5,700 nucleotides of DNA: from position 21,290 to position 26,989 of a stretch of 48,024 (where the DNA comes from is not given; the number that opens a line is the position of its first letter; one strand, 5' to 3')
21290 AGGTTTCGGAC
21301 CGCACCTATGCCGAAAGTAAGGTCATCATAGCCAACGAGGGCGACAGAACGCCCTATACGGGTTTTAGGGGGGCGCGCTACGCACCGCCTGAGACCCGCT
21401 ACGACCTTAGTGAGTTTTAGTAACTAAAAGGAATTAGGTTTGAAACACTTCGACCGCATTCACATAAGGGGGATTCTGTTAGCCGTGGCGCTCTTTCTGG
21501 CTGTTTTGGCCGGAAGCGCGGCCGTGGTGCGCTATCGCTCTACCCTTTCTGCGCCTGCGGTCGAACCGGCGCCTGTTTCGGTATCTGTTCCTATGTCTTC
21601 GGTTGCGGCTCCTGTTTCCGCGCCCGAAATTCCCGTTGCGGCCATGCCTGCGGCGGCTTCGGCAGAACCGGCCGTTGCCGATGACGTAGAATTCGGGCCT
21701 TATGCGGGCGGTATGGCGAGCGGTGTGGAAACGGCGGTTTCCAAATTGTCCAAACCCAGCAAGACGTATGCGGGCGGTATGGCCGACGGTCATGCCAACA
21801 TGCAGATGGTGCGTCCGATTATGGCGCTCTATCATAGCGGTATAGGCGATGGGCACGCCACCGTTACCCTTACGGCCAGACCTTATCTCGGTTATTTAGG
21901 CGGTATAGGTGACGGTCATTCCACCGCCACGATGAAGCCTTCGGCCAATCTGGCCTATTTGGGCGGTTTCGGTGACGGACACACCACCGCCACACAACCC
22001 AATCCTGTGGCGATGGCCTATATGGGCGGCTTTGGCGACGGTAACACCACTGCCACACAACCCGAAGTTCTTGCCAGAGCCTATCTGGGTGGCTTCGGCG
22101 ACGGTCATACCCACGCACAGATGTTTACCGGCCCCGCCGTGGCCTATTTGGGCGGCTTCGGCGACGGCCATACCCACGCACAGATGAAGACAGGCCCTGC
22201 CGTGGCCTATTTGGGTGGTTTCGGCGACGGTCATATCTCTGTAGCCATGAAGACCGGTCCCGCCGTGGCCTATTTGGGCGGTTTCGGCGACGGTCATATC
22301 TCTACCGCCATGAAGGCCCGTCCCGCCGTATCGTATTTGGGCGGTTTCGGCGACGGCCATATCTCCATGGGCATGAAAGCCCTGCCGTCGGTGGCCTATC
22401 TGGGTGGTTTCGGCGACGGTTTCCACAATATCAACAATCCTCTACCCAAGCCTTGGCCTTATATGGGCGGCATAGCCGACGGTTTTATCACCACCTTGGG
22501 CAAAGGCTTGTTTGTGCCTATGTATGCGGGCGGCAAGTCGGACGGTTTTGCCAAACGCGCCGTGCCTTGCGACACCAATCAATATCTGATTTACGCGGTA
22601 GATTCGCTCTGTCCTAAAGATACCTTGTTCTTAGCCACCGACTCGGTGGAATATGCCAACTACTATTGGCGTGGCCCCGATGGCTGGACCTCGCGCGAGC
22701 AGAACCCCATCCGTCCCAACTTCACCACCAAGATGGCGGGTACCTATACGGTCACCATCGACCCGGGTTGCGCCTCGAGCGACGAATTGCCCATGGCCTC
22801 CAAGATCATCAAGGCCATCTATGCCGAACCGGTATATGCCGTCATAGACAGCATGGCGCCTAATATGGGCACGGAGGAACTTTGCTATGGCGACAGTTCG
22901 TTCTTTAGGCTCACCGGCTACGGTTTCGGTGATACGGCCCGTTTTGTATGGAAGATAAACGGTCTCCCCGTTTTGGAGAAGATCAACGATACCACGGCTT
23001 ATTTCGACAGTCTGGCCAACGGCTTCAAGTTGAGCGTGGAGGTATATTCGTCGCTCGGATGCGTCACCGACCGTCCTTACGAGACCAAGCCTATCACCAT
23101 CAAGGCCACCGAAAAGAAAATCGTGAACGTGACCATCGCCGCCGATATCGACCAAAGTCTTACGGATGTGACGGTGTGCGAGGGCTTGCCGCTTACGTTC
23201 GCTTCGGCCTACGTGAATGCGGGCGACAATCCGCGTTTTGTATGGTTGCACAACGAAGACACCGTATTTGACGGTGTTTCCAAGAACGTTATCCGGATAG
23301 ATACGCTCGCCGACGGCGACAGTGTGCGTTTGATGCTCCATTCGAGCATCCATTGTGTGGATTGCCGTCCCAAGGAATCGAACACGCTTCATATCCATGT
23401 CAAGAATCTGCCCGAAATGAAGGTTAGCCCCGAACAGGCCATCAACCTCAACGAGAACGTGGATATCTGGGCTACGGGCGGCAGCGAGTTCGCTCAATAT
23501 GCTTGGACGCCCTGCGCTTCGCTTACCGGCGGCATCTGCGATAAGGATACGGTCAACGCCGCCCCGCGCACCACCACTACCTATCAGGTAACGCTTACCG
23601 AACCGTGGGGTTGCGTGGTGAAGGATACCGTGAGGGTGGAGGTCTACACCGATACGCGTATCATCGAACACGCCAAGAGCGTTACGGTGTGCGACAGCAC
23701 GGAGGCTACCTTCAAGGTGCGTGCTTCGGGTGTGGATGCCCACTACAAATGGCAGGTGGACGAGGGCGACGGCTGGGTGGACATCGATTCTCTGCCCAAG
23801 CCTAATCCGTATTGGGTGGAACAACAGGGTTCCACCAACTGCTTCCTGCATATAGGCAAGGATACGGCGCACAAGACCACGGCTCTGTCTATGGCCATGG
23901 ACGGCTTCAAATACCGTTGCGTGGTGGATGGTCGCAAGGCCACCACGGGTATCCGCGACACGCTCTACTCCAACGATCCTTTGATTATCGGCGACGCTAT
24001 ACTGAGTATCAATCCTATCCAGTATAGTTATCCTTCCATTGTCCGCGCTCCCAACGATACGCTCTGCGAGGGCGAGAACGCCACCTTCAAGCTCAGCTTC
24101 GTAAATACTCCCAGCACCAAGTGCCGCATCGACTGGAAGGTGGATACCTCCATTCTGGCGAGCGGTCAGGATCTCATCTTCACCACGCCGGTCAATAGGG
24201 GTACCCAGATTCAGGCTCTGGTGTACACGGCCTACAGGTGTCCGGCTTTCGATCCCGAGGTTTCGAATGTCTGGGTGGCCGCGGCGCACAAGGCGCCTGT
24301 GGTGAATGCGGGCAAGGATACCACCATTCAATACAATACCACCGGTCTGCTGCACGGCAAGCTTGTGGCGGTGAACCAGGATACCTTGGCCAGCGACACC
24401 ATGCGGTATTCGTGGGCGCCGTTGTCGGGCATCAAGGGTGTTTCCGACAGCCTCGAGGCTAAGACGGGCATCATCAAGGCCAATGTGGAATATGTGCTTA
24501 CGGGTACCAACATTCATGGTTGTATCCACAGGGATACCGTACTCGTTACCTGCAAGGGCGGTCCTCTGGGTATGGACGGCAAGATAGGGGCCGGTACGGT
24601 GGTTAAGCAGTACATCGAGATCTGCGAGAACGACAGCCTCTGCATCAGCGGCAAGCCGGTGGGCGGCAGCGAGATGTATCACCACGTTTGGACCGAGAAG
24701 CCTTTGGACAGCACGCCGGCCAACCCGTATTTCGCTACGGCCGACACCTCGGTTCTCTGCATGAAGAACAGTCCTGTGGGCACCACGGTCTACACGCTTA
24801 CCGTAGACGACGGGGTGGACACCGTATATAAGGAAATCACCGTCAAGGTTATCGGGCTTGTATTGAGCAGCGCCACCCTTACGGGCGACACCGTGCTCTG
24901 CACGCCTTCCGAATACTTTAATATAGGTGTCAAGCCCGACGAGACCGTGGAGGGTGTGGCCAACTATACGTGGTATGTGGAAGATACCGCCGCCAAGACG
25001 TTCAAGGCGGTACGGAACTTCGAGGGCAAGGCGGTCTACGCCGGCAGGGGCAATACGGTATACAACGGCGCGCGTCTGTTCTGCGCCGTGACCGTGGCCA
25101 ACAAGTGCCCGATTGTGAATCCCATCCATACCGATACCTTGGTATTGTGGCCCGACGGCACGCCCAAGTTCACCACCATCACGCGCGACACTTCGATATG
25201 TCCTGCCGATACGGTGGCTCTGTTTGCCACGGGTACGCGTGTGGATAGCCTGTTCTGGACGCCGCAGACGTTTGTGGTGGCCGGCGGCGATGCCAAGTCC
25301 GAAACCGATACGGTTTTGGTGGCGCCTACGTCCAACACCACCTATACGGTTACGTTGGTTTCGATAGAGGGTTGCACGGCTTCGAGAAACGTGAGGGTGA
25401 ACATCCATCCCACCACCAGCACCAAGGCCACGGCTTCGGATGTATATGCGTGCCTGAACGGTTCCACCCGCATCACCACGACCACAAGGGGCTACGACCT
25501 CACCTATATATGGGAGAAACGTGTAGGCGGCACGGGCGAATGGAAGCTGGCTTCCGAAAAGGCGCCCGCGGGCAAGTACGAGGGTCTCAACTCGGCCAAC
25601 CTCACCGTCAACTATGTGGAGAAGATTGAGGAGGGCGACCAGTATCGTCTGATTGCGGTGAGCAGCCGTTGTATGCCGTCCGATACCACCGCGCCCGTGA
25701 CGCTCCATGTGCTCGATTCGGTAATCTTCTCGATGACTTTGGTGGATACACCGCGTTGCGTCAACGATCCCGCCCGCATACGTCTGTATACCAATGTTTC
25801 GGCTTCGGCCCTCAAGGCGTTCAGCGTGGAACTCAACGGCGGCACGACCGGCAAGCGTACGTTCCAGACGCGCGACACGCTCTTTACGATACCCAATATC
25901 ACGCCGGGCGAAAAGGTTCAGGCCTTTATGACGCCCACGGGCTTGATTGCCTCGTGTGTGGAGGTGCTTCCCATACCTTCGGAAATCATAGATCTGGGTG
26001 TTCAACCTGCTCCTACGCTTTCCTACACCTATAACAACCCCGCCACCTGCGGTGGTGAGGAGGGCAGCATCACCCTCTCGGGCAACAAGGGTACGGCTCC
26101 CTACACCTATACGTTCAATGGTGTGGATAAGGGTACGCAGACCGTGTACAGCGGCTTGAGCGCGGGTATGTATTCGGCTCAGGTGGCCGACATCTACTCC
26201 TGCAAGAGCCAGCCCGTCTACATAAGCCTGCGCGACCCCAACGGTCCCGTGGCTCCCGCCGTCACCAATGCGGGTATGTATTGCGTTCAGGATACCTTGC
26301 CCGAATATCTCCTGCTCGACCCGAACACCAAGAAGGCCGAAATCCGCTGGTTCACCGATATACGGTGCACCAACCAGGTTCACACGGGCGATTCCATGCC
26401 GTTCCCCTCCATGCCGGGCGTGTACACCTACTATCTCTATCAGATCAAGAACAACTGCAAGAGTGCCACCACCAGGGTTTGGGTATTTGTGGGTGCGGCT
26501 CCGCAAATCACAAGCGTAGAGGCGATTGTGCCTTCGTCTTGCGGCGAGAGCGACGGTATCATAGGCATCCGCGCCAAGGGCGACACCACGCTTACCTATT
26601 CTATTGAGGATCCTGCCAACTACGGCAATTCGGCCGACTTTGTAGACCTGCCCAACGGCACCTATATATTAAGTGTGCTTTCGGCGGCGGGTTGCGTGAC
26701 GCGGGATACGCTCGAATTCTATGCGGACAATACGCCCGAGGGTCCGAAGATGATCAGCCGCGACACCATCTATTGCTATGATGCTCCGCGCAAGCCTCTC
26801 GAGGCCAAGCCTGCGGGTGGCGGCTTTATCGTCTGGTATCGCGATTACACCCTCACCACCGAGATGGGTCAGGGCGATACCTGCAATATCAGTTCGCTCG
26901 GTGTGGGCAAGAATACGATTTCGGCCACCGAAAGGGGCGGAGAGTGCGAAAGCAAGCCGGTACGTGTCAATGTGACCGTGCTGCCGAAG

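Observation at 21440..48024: Giant + strand gene (at least 8,861 codons) missing from the ORF track; the two huge minus-strand ORFs are its shadows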

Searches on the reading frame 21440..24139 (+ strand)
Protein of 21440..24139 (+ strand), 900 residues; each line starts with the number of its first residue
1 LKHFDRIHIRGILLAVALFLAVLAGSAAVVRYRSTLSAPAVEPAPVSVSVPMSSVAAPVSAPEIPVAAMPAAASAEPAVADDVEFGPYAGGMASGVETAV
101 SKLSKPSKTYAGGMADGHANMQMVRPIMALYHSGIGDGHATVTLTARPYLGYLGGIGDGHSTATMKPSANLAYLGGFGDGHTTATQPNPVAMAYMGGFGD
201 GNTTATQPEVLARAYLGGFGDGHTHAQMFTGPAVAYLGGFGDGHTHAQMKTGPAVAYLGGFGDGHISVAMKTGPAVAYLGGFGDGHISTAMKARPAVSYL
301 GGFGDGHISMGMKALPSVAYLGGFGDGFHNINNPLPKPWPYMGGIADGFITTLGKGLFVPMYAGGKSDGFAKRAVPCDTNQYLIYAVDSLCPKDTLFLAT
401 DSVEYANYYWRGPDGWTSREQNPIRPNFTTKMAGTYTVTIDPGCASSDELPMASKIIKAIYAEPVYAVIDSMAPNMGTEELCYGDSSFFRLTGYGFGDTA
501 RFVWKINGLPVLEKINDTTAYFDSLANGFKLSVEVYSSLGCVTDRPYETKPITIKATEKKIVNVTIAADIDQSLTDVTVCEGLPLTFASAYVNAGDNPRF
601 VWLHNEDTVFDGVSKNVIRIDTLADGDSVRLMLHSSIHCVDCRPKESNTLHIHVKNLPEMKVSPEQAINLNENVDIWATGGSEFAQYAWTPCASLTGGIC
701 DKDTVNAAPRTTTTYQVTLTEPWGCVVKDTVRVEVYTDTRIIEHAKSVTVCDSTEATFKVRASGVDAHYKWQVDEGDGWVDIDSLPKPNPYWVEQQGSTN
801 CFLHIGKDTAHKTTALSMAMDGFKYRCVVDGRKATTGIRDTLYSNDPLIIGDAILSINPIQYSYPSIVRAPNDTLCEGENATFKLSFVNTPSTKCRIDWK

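Call 21: search_protein_families(library=pfam, proteins=[window:21440-24139:+], max_evalue=0.1)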
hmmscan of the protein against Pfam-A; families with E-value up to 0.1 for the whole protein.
window:21440-24139:+ (900 aa): 2 families
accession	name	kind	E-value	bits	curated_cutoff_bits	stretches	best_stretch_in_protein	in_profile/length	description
PF19408.5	PKD_6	-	3.9e-05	24.4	25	0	389-449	13-77/82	PKD-like domain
PF00801.26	PKD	-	0.00036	20.9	23.5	0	404-440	28-63/80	PKD domain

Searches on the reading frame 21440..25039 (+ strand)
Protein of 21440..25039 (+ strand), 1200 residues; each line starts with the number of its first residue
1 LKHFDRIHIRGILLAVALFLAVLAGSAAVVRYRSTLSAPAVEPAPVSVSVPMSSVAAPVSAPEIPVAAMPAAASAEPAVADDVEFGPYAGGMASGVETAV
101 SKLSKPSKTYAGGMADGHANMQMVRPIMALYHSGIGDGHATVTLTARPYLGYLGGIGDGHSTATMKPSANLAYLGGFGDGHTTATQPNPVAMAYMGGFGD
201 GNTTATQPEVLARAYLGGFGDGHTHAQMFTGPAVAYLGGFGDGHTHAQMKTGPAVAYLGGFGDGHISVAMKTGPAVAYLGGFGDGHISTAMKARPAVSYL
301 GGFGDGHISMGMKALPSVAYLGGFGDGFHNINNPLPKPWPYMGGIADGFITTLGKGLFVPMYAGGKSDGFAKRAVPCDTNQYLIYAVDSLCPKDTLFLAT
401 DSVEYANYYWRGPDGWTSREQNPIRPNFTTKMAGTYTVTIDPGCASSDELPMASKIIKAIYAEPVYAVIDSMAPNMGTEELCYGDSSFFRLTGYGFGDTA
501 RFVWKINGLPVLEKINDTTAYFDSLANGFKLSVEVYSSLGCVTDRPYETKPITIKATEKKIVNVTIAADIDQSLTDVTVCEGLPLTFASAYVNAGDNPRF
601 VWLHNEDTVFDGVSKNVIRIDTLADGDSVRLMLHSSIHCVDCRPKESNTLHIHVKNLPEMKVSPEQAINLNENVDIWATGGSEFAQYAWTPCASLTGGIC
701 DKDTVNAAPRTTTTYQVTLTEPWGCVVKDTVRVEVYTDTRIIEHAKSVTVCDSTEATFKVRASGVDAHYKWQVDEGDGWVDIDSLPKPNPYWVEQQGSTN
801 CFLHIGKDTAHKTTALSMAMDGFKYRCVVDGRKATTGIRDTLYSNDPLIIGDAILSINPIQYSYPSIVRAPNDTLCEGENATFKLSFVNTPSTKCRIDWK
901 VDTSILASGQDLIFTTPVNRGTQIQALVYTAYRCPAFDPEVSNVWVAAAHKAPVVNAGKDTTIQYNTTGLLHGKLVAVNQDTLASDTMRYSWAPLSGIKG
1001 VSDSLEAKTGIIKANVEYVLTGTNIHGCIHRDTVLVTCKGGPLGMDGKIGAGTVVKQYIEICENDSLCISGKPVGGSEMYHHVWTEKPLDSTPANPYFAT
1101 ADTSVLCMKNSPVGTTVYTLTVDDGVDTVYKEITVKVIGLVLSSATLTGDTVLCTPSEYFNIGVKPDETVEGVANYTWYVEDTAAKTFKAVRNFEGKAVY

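Call 15: find_homologous_proteins(query=window:21440-25039:+, max_evalue=0.00001)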
Query window:21440-25039:+ (1200 aa): 10 proteins with E <= 0.00001 among 8000 candidates.
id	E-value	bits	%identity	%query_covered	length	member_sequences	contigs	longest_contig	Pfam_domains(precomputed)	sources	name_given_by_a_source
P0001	0.0e+0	1028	48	85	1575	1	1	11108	PF13573.13,PF19081.7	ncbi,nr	ncbi:MAG: hypothetical protein NC324_08270, partial [Bacteroides sp.]|nr:hypothetical protein [Bacte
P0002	5.1e-285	967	48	77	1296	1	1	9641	-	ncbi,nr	ncbi:MAG: hypothetical protein K2O66_07095 [Bacteroidales bacterium]|nr:hypothetical protein [Bacter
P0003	9.6e-199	681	38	83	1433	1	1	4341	PF13927.13,PF19081.7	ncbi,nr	ncbi:MAG: SprB repeat-containing protein, partial [Bacteroidales bacterium]|nr:SprB repeat-containin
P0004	5.5e-22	96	23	34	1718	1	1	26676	PF13927.13,PF18657.7,PF25354.2,PF18962.8,PF16640.12,PF06832.19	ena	-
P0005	1.8e-13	67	60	3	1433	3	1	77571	PF13895.13,PF22352.3,PF13573.13,PF02494.23,PF18962.8,PF19081.7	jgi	-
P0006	1.2e-8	52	49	5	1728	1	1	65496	PF13895.13,PF00059.28,PF06439.19,PF13385.14,PF18962.8,PF02973.23,PF19081.7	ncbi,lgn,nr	ncbi:MAG: T9SS type A sorting domain-containing protein [Bacteroidetes bacterium]|nr:T9SS type A sor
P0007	1.4e-8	51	47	5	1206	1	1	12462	PF13895.13,PF00801.27,PF18962.8,PF18911.7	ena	-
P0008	2.8e-6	44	38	7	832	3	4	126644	PF00801.27,PF18962.8,PF18911.7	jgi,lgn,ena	-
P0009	2.9e-6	44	30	8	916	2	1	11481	PF13895.13,PF00801.27,PF13585.13,PF19081.7,PF18911.7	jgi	jgi:gliding motility-associated-like protein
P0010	4.5e-6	43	25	16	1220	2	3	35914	PF13895.13,PF22352.3,PF00801.27,PF18962.8,PF18911.7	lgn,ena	-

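Call 17: find_encoding_contigs(protein=P0001, flank=10000, max_places=3)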
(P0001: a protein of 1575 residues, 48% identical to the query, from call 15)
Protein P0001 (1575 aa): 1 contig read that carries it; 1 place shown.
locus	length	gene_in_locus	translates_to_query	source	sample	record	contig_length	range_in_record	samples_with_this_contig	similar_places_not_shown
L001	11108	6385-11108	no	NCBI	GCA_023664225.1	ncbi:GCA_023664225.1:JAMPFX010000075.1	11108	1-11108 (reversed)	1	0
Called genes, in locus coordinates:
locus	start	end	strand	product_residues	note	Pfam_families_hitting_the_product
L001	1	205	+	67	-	?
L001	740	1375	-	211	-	PF07719:TPR_2 (faint), PF13431:TPR_17 (faint)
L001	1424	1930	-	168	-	-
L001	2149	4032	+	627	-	PF03781:FGE-sulfatase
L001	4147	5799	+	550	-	PF03781:FGE-sulfatase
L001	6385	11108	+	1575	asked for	PF19081:Ig_7 (faint), PF13573:SprB (weak)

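Call 18: find_encoding_contigs(protein=P0002, flank=10000, max_places=3)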
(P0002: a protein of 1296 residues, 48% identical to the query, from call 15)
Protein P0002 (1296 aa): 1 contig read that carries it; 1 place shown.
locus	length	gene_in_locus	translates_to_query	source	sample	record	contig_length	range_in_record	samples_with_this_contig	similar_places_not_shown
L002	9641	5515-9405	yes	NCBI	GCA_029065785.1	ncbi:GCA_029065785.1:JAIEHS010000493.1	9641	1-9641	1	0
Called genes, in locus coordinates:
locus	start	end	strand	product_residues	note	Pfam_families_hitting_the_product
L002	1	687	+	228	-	?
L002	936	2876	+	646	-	PF03781:FGE-sulfatase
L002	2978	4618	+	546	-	-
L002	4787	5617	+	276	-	-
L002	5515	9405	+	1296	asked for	-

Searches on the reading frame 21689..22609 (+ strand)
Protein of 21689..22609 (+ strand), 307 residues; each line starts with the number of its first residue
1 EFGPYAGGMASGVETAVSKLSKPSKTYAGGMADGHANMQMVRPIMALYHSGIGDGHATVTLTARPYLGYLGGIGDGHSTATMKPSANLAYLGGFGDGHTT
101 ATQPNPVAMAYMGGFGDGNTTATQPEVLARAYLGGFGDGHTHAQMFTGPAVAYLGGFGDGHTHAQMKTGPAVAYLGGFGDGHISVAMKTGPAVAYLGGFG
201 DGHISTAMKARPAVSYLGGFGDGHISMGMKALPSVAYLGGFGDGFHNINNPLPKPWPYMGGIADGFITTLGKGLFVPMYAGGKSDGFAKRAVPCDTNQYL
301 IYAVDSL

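Call 73: predict_structure(alignment_id=A1)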
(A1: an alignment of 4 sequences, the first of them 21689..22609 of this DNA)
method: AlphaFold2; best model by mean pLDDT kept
length: 307 residues; sequences in the alignment: 4
mean_pLDDT: 46.6   pTM: 0.37
mean pLDDT of the five models: 46.6, 46.2, 39.2, 37.1, 33.8
residues with pLDDT >= 90: 0; 70-90: 0; 50-70: 128; < 50: 179
segments of 3 or more residues with pLDDT < 50: 1-35, 41-47, 49-52, 63-67, 84-86, 104-108, 114-116, 125-130, 146-150, 167-171, 188-191, 209-213, 228-236, 240-245, 249-307
pLDDT, mean of each block of 10 residues (from residue 1): 37 40 44 49 48 52 49 53 50 52 48 51 46 51 48 52 51 52 52 52 49 49 48 47 48 46 43 34 34 33 29
secondary structure, 60 per line:
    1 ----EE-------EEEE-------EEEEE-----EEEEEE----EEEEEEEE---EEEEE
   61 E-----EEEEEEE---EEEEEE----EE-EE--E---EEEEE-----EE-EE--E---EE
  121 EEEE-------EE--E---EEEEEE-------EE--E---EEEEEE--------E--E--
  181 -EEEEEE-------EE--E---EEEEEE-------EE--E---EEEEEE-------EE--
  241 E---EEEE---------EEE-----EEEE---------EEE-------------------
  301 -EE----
elements in order: E14-17 E25-29 E35-40 E45-52 E56-61 E67-73 E77-82 E98-102 E119-124 E140-145 E161-166 E182-187 E203-208 E224-229 E245-248 E258-260 E266-269 E279-281

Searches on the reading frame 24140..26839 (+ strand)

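Call 21: search_protein_families(library=pfam, proteins=[window:24140-26839:+], max_evalue=0.1)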
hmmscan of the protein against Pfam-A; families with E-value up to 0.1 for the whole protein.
window:24140-26839:+ (900 aa): 3 families
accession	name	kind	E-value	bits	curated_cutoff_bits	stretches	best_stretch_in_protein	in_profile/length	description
PF19081.6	Ig_7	-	1.1e-06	29.3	27.3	2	703-784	1-82/84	Ig-like domain CHU_C associated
PF13573.12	SprB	-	8.7e-05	22.5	28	1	634-662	6-35/37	SprB repeat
PF23034.1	DUF7035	-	0.036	14.6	27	0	638-702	39-102/137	Domain of unknown function (DUF7035)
